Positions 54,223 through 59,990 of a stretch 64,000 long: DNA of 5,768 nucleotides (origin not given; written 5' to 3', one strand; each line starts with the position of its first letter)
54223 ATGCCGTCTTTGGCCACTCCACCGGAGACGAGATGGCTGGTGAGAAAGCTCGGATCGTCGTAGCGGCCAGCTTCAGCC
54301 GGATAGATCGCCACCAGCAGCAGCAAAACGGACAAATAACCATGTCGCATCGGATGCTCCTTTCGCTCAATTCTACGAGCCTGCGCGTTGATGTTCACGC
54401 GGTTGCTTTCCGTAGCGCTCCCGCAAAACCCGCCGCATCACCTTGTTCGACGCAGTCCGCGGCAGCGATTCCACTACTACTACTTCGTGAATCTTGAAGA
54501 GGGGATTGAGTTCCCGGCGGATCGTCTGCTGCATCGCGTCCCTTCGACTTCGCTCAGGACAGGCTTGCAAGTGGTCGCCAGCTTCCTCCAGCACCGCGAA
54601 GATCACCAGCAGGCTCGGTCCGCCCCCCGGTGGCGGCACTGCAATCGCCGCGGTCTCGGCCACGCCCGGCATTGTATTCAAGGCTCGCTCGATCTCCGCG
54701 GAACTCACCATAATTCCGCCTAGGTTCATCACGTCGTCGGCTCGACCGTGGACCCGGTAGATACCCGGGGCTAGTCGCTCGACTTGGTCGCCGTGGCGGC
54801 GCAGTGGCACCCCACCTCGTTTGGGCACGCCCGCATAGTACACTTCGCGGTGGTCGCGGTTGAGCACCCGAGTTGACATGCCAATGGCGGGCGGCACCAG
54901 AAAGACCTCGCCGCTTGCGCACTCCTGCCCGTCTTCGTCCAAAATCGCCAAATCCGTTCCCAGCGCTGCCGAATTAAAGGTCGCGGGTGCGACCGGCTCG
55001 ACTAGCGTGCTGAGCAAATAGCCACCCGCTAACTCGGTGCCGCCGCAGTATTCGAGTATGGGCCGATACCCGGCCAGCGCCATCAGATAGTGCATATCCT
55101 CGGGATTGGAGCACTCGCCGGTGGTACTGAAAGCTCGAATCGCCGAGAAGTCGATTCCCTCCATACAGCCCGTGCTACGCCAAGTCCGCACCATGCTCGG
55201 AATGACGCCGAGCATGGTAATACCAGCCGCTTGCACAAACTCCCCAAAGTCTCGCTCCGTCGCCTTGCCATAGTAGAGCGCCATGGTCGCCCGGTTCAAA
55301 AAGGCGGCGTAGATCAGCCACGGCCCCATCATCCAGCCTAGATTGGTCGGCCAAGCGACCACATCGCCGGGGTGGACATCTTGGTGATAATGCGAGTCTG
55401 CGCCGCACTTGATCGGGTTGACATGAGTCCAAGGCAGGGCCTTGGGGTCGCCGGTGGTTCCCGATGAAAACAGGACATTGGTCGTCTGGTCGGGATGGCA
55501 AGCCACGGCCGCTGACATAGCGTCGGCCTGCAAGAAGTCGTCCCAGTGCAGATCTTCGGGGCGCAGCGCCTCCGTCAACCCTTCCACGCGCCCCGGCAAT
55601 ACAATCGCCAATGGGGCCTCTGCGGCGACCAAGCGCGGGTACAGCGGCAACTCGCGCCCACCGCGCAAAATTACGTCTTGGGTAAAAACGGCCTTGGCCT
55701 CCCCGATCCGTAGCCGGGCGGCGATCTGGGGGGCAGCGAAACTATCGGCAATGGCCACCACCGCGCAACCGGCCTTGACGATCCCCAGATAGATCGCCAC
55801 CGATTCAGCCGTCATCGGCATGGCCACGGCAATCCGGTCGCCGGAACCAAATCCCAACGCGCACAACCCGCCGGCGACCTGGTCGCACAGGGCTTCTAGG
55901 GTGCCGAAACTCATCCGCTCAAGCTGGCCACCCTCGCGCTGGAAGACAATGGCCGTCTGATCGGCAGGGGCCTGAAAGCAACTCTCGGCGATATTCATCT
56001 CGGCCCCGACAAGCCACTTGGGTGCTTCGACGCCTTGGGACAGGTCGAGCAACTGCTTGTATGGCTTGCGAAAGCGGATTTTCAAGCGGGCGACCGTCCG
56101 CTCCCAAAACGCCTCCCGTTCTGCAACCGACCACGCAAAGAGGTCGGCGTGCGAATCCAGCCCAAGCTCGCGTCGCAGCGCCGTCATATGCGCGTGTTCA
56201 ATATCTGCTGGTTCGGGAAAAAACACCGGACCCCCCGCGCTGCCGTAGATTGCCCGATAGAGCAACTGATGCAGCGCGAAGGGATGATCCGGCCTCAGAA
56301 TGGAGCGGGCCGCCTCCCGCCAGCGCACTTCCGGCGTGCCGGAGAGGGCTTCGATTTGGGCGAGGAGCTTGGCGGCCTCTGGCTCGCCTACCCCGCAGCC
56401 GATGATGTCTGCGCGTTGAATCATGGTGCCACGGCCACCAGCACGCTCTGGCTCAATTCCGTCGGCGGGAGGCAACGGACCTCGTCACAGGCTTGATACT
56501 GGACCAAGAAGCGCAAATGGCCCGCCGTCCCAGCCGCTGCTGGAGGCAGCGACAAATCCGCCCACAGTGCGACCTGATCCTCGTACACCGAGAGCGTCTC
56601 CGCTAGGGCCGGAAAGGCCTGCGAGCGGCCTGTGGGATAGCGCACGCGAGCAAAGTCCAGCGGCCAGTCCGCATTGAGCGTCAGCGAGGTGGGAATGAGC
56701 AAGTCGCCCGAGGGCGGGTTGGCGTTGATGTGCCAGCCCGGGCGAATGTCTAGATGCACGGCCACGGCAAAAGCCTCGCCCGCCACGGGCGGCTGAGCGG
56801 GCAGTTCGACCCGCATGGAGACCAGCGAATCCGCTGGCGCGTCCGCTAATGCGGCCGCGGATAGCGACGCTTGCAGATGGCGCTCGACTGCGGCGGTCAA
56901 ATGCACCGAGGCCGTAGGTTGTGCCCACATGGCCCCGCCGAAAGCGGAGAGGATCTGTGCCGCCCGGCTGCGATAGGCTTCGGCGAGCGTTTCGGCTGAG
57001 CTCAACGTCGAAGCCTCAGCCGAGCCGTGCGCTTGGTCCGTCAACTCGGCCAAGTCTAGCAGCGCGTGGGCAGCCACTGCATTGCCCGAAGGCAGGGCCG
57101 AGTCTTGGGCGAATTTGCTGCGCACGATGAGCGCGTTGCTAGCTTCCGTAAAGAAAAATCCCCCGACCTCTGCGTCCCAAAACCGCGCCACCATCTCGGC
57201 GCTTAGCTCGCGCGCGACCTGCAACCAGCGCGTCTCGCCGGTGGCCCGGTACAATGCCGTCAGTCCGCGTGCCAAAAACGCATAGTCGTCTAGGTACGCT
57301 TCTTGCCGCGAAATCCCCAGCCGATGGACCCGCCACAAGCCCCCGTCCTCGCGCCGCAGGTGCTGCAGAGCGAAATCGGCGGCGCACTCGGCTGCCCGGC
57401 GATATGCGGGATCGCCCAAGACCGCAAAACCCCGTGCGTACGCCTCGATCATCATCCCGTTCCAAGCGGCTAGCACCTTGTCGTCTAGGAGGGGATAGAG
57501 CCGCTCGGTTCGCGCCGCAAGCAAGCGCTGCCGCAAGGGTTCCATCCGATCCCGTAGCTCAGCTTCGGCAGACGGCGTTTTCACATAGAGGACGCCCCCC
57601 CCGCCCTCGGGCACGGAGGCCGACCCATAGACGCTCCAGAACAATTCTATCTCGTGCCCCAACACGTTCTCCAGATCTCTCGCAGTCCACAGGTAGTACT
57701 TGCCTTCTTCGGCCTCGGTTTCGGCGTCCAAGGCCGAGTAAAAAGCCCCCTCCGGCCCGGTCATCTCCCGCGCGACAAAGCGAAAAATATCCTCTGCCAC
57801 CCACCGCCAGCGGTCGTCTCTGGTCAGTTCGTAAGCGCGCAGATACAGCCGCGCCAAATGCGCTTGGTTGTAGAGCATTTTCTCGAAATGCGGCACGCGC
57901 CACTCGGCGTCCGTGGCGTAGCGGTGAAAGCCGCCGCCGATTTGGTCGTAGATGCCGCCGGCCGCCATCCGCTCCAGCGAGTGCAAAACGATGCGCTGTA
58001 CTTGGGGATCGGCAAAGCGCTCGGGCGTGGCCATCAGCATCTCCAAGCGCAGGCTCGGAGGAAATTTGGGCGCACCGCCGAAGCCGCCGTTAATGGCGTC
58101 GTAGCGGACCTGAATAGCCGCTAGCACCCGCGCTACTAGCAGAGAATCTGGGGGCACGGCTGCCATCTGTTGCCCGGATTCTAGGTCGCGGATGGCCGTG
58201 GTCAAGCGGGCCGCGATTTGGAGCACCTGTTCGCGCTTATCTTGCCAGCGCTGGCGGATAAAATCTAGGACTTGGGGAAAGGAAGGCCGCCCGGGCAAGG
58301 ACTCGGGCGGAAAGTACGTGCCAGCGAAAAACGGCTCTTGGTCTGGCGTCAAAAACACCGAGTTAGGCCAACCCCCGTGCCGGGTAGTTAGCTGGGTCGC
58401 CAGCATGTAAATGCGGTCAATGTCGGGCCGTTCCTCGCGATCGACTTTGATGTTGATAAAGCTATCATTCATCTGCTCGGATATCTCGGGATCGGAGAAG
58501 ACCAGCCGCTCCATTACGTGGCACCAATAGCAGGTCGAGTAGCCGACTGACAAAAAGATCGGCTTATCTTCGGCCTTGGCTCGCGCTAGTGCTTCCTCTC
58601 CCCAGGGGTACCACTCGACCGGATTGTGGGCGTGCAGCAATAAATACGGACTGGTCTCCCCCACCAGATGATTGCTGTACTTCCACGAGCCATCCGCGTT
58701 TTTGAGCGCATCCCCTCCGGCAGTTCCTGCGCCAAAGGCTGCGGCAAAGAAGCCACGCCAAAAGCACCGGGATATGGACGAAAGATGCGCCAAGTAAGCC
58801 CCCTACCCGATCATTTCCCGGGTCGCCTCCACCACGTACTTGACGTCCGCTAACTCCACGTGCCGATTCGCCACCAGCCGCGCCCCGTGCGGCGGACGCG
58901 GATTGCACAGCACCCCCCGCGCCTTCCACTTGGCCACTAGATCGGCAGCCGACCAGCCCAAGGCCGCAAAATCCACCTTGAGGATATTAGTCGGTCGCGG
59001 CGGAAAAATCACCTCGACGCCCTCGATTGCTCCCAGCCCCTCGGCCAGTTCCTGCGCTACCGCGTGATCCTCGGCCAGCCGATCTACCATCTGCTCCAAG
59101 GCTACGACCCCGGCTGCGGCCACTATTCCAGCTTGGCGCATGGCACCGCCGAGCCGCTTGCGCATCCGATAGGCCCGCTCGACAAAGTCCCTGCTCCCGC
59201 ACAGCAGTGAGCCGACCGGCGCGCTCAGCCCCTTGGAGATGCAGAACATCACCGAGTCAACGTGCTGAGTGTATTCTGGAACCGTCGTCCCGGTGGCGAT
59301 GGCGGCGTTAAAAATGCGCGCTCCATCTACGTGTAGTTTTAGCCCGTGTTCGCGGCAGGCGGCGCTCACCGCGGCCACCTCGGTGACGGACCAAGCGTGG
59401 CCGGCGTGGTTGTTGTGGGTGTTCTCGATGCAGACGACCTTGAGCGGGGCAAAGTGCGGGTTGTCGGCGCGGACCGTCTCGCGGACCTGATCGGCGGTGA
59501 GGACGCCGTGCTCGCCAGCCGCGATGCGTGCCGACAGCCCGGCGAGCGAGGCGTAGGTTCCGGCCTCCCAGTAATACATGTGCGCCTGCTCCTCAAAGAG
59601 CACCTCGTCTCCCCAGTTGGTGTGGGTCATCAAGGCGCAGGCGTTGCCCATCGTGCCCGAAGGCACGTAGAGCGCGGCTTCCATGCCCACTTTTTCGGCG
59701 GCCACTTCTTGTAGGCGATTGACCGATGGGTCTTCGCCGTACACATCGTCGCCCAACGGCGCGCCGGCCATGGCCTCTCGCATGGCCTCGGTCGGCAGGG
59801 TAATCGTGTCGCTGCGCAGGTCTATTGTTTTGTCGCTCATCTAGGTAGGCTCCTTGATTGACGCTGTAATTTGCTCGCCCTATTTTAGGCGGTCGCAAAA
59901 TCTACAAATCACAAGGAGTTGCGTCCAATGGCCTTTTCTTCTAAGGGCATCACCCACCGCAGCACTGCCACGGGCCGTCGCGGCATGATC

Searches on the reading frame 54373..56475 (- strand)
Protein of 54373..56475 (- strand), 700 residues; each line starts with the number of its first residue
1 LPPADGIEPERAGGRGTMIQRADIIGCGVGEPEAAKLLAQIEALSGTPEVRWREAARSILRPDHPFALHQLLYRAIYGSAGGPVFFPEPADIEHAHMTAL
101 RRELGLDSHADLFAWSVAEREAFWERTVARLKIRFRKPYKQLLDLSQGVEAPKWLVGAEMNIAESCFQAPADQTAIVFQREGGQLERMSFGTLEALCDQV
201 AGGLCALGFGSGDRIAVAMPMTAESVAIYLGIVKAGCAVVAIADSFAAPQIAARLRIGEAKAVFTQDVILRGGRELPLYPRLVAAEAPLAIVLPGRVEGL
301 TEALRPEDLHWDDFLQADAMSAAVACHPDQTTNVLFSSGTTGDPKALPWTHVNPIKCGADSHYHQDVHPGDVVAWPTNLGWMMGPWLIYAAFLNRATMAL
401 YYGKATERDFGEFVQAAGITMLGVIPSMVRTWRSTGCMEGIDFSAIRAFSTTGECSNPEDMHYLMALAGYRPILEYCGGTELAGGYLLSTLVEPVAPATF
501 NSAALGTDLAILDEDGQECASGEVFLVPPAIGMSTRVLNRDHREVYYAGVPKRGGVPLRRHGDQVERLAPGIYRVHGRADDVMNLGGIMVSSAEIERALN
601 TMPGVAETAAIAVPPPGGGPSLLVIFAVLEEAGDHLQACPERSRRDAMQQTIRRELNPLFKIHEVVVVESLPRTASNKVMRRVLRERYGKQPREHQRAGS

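Call 54: search_protein_families(library=pfam, proteins=[window:54373-56475:-], max_evalue=0.00001)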
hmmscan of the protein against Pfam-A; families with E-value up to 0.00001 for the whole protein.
window:54373-56475:- (700 aa): 3 families
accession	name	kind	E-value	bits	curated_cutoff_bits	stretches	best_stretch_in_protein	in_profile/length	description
PF00501.34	AMP-binding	-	5.1e-48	164.2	29.9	1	166-523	5-368/384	AMP-binding enzyme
PF16177.11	ACAS_N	-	5.2e-11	42.6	27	1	110-166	2-55/55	Acetyl-coenzyme A synthetase N-terminus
PF13193.12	AMP-binding_C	-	6.9e-11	43.4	24.5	1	594-678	1-76/76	AMP-binding enzyme C-terminal domain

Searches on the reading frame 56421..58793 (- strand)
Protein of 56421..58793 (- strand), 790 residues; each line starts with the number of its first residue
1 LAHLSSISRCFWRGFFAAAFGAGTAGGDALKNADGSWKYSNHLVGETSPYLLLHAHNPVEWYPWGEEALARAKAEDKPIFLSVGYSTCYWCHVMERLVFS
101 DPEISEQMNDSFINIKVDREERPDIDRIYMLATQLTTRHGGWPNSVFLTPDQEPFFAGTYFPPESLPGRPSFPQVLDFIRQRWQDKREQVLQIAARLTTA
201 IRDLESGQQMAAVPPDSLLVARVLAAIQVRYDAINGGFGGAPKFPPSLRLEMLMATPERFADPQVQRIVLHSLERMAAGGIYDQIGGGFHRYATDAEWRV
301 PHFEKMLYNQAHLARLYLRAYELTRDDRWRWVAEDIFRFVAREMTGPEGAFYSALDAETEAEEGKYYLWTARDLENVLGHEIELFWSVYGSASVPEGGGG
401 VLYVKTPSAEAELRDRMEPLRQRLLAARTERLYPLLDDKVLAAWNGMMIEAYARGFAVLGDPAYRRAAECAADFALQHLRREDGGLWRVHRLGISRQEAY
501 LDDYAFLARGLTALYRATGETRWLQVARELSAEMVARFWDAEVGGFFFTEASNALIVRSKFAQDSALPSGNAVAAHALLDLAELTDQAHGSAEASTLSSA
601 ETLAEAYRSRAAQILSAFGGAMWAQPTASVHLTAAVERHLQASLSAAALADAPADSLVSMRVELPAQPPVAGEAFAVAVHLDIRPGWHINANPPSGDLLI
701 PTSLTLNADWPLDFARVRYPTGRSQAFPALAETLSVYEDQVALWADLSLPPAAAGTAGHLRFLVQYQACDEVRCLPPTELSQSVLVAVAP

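Call 54: search_protein_families(library=pfam, proteins=[window:56421-58793:-], max_evalue=0.00001)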
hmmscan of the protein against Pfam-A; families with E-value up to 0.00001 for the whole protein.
window:56421-58793:- (790 aa): 3 families
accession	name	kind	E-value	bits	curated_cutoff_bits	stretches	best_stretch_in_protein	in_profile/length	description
PF03190.21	Thioredox_DsbH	-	2.9e-70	235.9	27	1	41-201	2-162/163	Protein of unknown function, DUF255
PF13899.12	Thioredoxin_7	-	7.4e-11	42.5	27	1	60-150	1-83/83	Thioredoxin-like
PF11412.14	DsbD_N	-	3.8e-07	30.6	25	1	670-780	15-113/119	Thiol:disulfide interchange protein DsbD, N-terminal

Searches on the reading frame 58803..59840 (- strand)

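Call 54: search_protein_families(library=pfam, proteins=[window:58803-59840:-], max_evalue=0.00001)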
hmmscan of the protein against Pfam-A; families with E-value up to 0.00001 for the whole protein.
window:58803-59840:- (345 aa): 2 families
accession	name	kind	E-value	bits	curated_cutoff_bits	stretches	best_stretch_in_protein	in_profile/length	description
PF01212.27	Beta_elim_lyase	-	1.8e-101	339.7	27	1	7-285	1-281/288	Beta-eliminating lyase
PF00155.27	Aminotran_1_2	-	1.8e-07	31.1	19.7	1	25-279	29-299/361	Aminotransferase class I and II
